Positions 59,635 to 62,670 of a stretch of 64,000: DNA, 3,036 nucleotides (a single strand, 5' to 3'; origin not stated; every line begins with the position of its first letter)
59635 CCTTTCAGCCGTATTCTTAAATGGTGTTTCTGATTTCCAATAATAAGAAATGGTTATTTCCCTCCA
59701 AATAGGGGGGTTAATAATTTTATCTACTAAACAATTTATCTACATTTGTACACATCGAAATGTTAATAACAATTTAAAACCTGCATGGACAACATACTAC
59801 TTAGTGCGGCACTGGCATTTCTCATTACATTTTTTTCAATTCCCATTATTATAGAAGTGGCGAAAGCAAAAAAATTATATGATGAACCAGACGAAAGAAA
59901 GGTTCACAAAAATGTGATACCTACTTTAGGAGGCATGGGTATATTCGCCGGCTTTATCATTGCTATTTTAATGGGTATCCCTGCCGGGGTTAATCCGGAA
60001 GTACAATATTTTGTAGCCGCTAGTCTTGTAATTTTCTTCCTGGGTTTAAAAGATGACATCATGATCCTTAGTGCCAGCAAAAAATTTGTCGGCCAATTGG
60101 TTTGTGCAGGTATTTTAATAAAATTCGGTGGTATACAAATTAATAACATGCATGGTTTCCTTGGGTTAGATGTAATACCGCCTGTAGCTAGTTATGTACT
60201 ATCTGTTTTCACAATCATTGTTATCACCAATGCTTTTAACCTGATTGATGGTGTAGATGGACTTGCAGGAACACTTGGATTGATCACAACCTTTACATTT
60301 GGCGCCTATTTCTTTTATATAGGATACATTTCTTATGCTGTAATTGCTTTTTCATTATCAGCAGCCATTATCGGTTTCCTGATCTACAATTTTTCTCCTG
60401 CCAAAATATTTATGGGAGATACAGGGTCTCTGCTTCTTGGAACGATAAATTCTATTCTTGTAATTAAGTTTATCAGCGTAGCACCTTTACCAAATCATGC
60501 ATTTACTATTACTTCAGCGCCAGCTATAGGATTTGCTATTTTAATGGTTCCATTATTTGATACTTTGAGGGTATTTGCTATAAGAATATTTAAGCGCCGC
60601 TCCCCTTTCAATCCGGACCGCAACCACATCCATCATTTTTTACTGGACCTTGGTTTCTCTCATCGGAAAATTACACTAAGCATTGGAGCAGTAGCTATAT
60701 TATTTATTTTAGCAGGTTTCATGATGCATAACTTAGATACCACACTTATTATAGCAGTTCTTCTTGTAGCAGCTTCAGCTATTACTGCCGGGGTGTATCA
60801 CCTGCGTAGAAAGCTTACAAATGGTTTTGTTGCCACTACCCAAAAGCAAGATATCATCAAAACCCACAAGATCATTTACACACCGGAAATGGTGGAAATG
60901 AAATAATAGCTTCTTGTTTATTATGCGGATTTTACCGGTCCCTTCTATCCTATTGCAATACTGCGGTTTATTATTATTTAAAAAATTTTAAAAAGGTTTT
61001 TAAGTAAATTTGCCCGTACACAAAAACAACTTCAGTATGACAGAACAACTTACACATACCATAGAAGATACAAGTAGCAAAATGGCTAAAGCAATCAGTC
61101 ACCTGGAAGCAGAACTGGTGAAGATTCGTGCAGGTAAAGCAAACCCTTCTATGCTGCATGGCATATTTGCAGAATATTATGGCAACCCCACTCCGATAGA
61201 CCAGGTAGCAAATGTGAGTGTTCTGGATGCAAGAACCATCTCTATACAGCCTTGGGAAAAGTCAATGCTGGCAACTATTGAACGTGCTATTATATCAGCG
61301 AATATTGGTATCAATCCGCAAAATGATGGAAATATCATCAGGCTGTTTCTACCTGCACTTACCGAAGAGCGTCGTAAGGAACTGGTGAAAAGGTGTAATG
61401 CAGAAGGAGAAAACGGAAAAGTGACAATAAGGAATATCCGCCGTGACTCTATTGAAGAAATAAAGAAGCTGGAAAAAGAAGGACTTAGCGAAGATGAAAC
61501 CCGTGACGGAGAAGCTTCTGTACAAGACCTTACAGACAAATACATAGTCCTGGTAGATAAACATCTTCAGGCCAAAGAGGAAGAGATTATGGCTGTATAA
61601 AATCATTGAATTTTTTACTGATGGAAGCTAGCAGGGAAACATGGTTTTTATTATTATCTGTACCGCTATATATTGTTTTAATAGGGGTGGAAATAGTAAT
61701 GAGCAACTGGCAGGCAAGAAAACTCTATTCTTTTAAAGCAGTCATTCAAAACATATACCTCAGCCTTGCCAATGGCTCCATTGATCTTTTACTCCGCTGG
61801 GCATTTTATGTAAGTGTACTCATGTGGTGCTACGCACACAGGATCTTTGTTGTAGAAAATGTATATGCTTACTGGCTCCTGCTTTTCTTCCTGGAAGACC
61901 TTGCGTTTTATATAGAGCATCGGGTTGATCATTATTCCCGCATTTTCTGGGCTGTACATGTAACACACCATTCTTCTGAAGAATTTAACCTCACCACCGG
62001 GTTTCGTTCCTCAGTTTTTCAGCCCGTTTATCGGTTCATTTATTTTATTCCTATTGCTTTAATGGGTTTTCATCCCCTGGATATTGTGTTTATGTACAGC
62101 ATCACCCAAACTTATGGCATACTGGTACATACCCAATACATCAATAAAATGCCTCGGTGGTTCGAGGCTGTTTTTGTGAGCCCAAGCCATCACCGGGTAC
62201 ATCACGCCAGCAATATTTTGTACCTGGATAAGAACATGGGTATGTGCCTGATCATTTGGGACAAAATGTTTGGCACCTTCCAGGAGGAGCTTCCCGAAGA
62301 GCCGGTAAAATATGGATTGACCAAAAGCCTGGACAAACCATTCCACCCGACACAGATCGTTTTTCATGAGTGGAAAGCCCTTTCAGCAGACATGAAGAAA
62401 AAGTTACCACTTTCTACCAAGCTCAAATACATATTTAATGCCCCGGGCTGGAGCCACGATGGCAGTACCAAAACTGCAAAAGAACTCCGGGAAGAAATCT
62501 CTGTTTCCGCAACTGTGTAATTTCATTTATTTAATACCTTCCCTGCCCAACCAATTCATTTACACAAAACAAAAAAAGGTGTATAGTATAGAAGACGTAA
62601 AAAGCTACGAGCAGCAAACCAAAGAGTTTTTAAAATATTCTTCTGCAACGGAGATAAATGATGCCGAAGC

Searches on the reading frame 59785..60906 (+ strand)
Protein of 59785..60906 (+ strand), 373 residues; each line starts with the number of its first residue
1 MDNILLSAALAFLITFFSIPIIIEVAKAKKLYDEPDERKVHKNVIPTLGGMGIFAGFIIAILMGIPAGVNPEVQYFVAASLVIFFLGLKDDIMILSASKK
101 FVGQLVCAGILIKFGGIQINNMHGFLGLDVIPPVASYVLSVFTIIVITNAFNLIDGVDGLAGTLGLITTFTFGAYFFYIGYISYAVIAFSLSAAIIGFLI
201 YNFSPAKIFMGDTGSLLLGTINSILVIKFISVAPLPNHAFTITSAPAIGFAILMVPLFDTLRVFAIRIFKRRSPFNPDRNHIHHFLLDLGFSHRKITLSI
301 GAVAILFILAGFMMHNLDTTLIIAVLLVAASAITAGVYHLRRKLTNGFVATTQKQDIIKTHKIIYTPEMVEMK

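Call 46: search_protein_families(library=pfam, max_evalue=0.000001, proteins=[window:59785-60906:+])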
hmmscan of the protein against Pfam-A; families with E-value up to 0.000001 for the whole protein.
window:59785-60906:+ (373 aa): 1 family
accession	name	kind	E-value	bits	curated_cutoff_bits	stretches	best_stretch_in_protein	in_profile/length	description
PF00953.26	Glycos_transf_4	-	2.3e-39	135.4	27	1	75-228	3-158/160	Glycosyl transferase family 4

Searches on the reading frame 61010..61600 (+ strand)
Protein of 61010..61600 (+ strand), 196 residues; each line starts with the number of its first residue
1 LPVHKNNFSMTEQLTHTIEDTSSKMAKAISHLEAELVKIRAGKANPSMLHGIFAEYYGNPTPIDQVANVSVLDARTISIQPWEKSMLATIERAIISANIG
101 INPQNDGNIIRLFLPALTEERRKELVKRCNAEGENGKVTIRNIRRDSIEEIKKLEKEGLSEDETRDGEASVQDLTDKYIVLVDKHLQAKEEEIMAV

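Call 47: search_protein_families(library=pfam, max_evalue=0.00001, proteins=[window:61010-61600:+])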
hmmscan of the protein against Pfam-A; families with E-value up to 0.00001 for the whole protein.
window:61010-61600:+ (196 aa): 1 family
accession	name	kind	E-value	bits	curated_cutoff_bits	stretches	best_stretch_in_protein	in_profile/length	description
PF01765.24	RRF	-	5.5e-63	212.1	29.7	1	32-194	1-164/164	Ribosome recycling factor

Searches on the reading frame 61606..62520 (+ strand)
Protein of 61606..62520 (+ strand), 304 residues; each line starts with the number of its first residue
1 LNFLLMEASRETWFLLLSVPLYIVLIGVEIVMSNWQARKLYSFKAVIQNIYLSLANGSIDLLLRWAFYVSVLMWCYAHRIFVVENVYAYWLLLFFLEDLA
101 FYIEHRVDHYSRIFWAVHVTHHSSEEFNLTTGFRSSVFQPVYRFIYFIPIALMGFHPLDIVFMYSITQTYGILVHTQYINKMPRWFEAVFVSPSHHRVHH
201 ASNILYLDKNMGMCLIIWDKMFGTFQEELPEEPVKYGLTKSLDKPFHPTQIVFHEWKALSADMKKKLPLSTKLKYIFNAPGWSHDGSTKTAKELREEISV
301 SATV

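Call 47: search_protein_families(library=pfam, max_evalue=0.00001, proteins=[window:61606-62520:+])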
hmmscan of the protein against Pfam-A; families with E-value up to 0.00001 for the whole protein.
window:61606-62520:+ (304 aa): 1 family
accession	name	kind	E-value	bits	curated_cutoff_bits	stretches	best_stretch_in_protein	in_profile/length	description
PF04116.19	FA_hydroxylase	-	1e-23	84.6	31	1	90-224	1-132/132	Fatty acid hydroxylase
